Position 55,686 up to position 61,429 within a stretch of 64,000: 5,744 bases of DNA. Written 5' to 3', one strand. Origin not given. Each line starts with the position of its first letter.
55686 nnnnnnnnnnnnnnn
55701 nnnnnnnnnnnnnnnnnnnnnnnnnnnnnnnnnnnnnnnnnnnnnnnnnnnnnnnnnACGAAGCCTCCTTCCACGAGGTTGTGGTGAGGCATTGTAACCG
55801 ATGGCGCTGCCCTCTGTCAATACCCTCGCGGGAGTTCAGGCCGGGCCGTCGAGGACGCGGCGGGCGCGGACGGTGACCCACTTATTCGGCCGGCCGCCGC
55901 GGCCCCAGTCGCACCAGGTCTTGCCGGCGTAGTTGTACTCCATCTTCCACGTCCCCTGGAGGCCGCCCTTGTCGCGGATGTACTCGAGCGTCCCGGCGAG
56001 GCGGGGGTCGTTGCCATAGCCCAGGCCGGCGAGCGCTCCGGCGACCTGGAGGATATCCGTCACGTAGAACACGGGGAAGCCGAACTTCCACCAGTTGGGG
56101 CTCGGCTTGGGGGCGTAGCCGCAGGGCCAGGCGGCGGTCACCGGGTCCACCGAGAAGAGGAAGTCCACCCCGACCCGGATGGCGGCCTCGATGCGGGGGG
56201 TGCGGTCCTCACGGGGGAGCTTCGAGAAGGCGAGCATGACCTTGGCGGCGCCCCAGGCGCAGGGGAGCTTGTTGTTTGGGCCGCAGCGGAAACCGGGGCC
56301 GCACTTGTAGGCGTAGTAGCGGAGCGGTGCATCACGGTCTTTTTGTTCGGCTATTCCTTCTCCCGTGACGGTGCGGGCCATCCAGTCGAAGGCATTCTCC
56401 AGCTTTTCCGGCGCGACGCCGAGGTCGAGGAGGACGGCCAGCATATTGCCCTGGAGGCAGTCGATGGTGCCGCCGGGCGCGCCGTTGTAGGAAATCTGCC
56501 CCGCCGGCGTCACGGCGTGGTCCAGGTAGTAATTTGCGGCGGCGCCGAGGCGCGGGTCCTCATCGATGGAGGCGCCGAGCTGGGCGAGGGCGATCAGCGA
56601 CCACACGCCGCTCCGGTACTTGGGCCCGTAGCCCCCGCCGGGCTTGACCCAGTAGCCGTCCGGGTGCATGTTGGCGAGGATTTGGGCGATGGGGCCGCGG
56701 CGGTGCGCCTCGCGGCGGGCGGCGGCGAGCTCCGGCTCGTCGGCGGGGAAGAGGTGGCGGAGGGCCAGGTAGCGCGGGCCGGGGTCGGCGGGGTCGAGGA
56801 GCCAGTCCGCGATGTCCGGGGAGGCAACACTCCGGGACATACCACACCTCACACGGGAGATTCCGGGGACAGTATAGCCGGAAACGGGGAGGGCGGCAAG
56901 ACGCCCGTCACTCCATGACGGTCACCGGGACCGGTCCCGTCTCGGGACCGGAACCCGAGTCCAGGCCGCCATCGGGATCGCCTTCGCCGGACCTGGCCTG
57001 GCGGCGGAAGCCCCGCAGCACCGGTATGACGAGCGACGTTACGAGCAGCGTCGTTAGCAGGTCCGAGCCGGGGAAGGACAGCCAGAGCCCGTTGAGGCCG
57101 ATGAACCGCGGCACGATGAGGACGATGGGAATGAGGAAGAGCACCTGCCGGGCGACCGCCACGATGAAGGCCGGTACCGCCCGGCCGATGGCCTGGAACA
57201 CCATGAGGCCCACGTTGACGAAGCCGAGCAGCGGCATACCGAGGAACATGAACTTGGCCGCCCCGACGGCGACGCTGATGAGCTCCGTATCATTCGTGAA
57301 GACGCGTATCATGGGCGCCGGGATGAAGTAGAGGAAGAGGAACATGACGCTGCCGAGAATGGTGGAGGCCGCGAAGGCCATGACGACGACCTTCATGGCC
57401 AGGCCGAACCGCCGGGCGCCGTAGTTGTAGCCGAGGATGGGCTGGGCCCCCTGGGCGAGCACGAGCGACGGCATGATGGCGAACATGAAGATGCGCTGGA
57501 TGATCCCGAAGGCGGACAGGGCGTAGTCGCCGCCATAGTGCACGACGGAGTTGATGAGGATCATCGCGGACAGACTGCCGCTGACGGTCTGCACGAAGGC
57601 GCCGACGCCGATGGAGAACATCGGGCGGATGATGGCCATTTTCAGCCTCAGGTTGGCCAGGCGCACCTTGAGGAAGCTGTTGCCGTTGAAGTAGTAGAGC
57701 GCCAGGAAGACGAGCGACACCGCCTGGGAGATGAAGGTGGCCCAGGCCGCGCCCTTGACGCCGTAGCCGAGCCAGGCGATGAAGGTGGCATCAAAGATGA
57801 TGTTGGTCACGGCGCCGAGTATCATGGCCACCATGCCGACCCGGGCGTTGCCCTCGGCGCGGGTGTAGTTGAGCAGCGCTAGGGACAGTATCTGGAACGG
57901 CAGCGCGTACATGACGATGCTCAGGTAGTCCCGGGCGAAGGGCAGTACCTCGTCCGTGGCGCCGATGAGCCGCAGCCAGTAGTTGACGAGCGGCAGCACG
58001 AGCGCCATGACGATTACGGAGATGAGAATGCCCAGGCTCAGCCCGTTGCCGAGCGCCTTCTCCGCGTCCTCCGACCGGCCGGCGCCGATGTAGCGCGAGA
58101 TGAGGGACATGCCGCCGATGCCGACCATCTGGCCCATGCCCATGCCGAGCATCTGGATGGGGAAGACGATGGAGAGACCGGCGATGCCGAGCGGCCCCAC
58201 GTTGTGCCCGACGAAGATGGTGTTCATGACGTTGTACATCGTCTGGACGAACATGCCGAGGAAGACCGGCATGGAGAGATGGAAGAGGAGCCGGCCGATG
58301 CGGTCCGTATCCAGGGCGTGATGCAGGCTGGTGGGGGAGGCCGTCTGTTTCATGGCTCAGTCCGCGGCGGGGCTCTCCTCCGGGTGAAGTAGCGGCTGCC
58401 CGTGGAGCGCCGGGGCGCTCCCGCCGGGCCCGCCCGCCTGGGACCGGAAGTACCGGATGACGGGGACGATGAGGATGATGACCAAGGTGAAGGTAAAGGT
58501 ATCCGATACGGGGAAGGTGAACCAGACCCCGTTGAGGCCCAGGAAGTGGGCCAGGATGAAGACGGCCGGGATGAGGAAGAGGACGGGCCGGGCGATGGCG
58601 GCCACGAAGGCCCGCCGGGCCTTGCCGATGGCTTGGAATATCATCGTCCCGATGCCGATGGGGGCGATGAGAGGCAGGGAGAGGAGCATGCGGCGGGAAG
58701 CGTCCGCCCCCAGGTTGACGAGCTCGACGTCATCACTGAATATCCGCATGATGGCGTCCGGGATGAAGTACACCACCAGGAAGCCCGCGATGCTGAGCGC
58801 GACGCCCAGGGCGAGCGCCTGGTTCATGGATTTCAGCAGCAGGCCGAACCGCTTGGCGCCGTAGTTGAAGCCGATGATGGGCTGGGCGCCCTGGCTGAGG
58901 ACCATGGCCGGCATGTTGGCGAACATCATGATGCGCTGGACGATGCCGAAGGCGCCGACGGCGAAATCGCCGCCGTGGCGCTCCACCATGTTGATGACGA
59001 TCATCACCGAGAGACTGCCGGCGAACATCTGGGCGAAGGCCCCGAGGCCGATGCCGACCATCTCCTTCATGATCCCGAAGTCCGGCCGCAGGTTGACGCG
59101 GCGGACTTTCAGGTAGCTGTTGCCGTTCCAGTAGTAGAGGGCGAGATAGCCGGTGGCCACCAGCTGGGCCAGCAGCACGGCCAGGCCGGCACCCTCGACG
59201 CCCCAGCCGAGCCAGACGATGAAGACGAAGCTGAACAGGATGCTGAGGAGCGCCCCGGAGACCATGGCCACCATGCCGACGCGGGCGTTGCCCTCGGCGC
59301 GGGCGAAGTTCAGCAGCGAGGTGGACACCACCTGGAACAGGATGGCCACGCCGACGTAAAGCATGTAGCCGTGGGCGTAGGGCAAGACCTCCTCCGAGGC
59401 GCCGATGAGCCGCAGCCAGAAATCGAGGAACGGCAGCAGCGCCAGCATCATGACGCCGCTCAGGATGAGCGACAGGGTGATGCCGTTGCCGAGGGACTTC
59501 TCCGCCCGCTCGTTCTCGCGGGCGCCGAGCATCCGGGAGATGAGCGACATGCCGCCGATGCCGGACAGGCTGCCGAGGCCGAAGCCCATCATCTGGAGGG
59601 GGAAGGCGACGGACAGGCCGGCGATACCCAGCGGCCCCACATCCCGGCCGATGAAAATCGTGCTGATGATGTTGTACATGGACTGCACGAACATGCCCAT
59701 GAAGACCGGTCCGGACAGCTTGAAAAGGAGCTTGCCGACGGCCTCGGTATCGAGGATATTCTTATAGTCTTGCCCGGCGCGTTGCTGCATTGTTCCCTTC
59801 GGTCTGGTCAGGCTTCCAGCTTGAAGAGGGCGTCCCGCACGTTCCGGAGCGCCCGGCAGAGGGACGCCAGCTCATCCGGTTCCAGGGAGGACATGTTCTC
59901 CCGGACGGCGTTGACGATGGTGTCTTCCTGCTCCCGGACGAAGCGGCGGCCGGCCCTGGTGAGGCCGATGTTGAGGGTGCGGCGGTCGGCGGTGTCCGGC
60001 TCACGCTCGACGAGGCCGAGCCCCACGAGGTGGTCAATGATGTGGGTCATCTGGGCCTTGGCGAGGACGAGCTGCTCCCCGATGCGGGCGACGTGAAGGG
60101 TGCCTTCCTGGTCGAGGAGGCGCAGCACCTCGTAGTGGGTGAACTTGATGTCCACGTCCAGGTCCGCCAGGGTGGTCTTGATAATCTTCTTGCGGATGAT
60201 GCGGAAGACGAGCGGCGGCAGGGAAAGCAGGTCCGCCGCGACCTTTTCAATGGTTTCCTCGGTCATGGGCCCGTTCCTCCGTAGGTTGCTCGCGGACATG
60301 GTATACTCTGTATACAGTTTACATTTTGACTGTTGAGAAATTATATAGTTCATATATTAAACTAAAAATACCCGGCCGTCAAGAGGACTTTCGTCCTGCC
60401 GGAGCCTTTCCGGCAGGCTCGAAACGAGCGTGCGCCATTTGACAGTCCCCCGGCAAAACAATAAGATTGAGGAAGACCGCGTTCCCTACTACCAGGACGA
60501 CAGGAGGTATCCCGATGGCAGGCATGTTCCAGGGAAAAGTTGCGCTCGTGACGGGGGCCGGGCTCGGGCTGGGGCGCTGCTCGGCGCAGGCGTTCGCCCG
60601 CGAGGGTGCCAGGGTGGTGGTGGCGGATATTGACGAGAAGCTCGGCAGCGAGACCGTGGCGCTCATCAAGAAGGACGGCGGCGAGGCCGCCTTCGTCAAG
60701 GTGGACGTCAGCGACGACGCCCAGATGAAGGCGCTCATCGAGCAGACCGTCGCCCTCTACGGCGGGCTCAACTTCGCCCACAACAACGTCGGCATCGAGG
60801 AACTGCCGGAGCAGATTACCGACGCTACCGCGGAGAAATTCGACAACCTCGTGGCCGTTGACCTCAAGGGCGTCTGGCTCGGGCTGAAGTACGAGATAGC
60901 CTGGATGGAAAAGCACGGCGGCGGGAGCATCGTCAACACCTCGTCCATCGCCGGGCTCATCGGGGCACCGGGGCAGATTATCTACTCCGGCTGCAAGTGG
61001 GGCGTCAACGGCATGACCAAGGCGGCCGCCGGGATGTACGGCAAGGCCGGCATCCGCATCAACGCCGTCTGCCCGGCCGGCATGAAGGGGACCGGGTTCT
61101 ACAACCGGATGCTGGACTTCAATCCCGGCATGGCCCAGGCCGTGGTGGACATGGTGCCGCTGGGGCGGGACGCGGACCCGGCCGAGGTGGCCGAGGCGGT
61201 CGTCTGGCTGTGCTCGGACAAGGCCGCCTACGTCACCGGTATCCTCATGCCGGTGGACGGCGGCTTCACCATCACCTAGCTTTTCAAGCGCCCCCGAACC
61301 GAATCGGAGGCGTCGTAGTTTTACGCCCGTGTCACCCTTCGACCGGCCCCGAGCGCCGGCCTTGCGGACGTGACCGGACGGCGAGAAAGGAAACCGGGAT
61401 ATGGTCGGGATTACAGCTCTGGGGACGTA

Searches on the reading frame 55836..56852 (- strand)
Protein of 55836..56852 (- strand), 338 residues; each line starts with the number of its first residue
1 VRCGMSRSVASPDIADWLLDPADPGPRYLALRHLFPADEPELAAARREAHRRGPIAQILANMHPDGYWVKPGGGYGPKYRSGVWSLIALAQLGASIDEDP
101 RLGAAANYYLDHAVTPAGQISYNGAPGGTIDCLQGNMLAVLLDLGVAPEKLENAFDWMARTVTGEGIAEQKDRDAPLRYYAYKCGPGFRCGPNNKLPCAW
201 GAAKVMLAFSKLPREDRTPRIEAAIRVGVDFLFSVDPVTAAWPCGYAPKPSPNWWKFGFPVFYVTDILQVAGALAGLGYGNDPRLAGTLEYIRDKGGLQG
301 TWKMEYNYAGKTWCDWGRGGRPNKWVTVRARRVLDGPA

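Call 3: search_protein_families(library=pfam, proteins=[window:55836-56852:-])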
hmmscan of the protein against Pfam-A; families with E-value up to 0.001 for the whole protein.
window:55836-56852:- (338 aa): 0 families

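Call 23: search_protein_families(library=pfam, max_evalue=1, proteins=[window:55836-56852:-])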
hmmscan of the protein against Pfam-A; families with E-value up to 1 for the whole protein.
window:55836-56852:- (338 aa): 0 families

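Call 53: find_homologous_proteins(query=window:55836-56852:-)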
Query window:55836-56852:- (338 aa): 6376 proteins with E <= 0.001 among 8000 candidates; the best 120 are listed.
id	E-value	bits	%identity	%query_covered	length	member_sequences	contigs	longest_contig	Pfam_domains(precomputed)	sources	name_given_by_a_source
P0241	1.4e-197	674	85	98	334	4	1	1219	-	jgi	jgi:hypothetical protein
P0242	3.5e-187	640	80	98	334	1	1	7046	-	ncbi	-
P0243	4.1e-178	610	77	99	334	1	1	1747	-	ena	-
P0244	9.0e-172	589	75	98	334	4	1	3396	-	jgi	jgi:hypothetical protein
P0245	5.5e-169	580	75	98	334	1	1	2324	-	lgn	-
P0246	3.4e-157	541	69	97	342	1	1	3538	-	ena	-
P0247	3.2e-153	528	66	98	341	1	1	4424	-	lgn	-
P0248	1.3e-152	526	66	99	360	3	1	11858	-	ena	-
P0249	3.6e-143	495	66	94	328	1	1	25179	-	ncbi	ncbi:nitrogen fixation protein NifH, partial [Chloroflexota bacterium]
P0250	1.5e-142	493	65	94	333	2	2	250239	-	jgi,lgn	-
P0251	1.9e-142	493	67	98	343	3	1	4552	-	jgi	jgi:hypothetical protein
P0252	1.6e-141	490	65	94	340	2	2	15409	-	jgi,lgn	-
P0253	1.5e-140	487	63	96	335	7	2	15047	-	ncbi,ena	-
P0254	3.9e-140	485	63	95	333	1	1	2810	-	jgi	jgi:hypothetical protein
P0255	4.1e-140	485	64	94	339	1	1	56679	-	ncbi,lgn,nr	ncbi:MAG: nitrogen fixation protein NifH [Dehalococcoidaceae bacterium]|nr:nitrogen fixation protein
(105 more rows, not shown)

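Call 62: predict_structure(alignment_id=A2)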
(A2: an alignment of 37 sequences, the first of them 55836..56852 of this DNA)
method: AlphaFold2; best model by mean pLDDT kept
length: 338 residues; sequences in the alignment: 37
mean_pLDDT: 89.5   pTM: 0.90
mean pLDDT of the five models: 89.5, 87.1, 86.5, 85.8, 85.0
residues with pLDDT >= 90: 227; 70-90: 89; 50-70: 13; < 50: 9
segments of 3 or more residues with pLDDT < 50: 1-8
pLDDT, mean of each block of 10 residues (from residue 1): 41 85 96 94 97 97 96 89 96 97 97 92 82 91 98 96 92 84 79 81 95 97 97 89 72 88 89 95 94 90 90 89 95 81
secondary structure, 60 per line:
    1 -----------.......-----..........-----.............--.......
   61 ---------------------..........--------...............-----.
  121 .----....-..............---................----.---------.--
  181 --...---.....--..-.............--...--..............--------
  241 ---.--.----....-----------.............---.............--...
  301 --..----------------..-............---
elements in order: H12-18 H24-33 H39-51 H54-60 H82-91 H100-113 H131-144 H148-163 E183-185 H199-211 H219-232 H252-255 H267-279 H283-295 H324-335

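Call 72: search_protein_families(library=ncbifam, max_evalue=0.01, proteins=[window:55836-56852:-])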
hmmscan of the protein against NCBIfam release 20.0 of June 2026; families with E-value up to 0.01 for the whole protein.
window:55836-56852:- (338 aa): 0 families

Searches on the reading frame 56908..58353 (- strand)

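Call 3: search_protein_families(library=pfam, proteins=[window:56908-58353:-])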
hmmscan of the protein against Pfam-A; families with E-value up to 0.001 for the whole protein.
window:56908-58353:- (481 aa): 1 family
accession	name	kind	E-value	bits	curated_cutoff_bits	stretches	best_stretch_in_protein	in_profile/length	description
PF01554.23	MatE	-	9.5e-52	175.4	24.9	2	29-189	1-160/161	MatE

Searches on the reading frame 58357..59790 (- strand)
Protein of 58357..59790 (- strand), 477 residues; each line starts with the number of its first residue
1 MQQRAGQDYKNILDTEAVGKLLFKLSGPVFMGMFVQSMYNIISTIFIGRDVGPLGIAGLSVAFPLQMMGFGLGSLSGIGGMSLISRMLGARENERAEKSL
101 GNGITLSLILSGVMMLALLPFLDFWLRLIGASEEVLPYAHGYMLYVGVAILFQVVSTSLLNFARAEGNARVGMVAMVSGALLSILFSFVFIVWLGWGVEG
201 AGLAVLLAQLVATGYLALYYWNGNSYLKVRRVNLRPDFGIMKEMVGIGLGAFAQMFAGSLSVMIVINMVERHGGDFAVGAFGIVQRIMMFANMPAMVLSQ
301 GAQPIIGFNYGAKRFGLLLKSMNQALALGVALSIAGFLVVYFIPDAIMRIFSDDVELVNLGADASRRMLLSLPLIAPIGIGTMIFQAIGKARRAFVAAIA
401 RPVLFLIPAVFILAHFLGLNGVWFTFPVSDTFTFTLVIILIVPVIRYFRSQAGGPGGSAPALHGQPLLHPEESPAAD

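Call 23: search_protein_families(library=pfam, max_evalue=1, proteins=[window:58357-59790:-])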
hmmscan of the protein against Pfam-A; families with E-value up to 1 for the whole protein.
window:58357-59790:- (477 aa): 1 family
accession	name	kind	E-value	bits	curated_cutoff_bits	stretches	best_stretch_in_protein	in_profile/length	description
PF01554.23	MatE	-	3.2e-51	173.7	24.9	2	28-189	1-161/161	MatE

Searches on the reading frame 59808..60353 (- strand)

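Call 23: search_protein_families(library=pfam, max_evalue=1, proteins=[window:59808-60353:-])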
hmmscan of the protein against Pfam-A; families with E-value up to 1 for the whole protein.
window:59808-60353:- (181 aa): 9 families
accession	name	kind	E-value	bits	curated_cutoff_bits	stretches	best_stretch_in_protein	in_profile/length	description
PF01047.28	MarR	-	8.1e-13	48.5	24.6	1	72-126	4-58/59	MarR family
PF12802.13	MarR_2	-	6.2e-10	39.5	27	1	68-125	2-60/61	MarR family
PF13463.12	HTH_27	-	7.4e-07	29.8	22.2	1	74-135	6-68/68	Winged helix DNA-binding domain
PF09339.16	HTH_IclR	-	0.0029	17.8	22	1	75-119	7-52/52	IclR helix-turn-helix domain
PF22381.2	Staph_reg_Sar_Rot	-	0.01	16.4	27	1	67-139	10-82/85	Transcriptional regulator SarA/Rot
PF23052.1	KH_N4BP1_2nd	-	0.022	15.2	27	1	80-147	38-100/120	N4BP1, second type I KH-domain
PF10007.15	DUF2250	-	0.062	13.9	24.4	1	72-119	9-56/93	Uncharacterized protein conserved in archaea (DUF2250)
PF21863.2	HTH_67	-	0.075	13.1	27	1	98-177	194-262/268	Helix-turn-helix family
PF01978.25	TrmB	-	0.2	12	25.6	1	78-121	16-58/68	Sugar-specific transcriptional regulator TrmB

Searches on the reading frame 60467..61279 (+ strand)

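Call 23: search_protein_families(library=pfam, max_evalue=1, proteins=[window:60467-61279:+])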
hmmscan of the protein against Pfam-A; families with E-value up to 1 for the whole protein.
window:60467-61279:+ (270 aa): 5 families
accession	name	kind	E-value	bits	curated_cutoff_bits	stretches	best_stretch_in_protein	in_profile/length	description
PF13561.12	adh_short_C2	-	2.8e-59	201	27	1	31-268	2-236/236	Enoyl-(Acyl carrier protein) reductase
PF00106.31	adh_short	-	2.5e-45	154.8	26.6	1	24-210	1-185/195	short chain dehydrogenase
PF08659.16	KR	-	4.3e-10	40.2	22.6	1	26-176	3-152/180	KR domain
PF00670.27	AdoHcyase_NAD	-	0.0019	18.8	27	1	20-56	20-55/162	S-adenosyl-L-homocysteine hydrolase, NAD binding domain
PF02737.24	3HCDH_N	-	0.011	16.1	22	1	28-92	4-65/180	3-hydroxyacyl-CoA dehydrogenase, NAD binding domain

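Call 72: search_protein_families(library=ncbifam, max_evalue=0.01, proteins=[window:60467-61279:+])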
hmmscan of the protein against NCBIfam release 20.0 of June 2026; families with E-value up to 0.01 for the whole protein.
window:60467-61279:+ (270 aa): 228 families (the best 25 are shown)
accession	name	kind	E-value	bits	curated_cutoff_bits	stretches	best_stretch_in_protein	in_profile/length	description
NF004818.0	PRK06172.1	equivalog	3.8e-90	301.6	336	1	17-268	1-251/253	SDR family oxidoreductase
NF005559.1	PRK07231.1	subfamily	1.8e-65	220.9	215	1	21-268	2-248/249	glucose 1-dehydrogenase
NF004198.0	PRK05653.1-3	equivalog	8.8e-62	208.8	296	1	20-268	4-247/248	3-oxoacyl-ACP reductase FabG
NF005681.0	PRK07478.1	subfamily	3.8e-58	196.8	267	1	21-270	4-252/254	SDR family oxidoreductase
NF004791.0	PRK06138.1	equivalog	5.2e-56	189.8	312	1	21-269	3-251/252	SDR family oxidoreductase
NF052558.1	MBtsdlDhBudC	equivalog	3.3e-55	187.3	270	1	21-268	1-242/250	meso-2,3-butanediol dehydrogenase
NF053702.1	TrHdxCHCADhChcB1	equivalog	1.6e-54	184.9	400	1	22-268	3-241/250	trans-4-hydroxycyclohexanecarboxylate dehydrogenase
TIGR03971.1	SDR_subfam_1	subfamily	4.4e-54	183.6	300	1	21-269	1-270/271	mycofactocin-coupled SDR family oxidoreductase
NF053701.1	CsHdxCHCADhChcB2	equivalog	1.1e-53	182.3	350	1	21-268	1-243/245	cis-4-hydroxycyclohexanecarboxylate dehydrogenase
NF009466.0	PRK12826.1-2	subfamily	9.3e-53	179.2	222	1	24-267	4-244/248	3-oxoacyl-ACP reductase FabG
NF004713.0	PRK06057.1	equivalog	1.5e-51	175.3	404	1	18-268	4-250/257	3-oxoacyl-ACP reductase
TIGR01830.1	3oxo_ACP_reduc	equivalog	1.3e-50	172.4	297.75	1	26-267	1-238/239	3-oxoacyl-[acyl-carrier-protein] reductase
NF005853.0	PRK07774.1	equivalog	1.5e-50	172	303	1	20-269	3-248/250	SDR family oxidoreductase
NF052562.1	RADHDNL4305835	equivalog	1.1e-49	169.1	400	1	17-268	1-250/252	NADP-dependent (R)-specific alcohol dehydrogenase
NF005067.0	PRK06484.1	equivalog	6.5e-49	166.8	713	1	22-268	8-252/524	short chain dehydrogenase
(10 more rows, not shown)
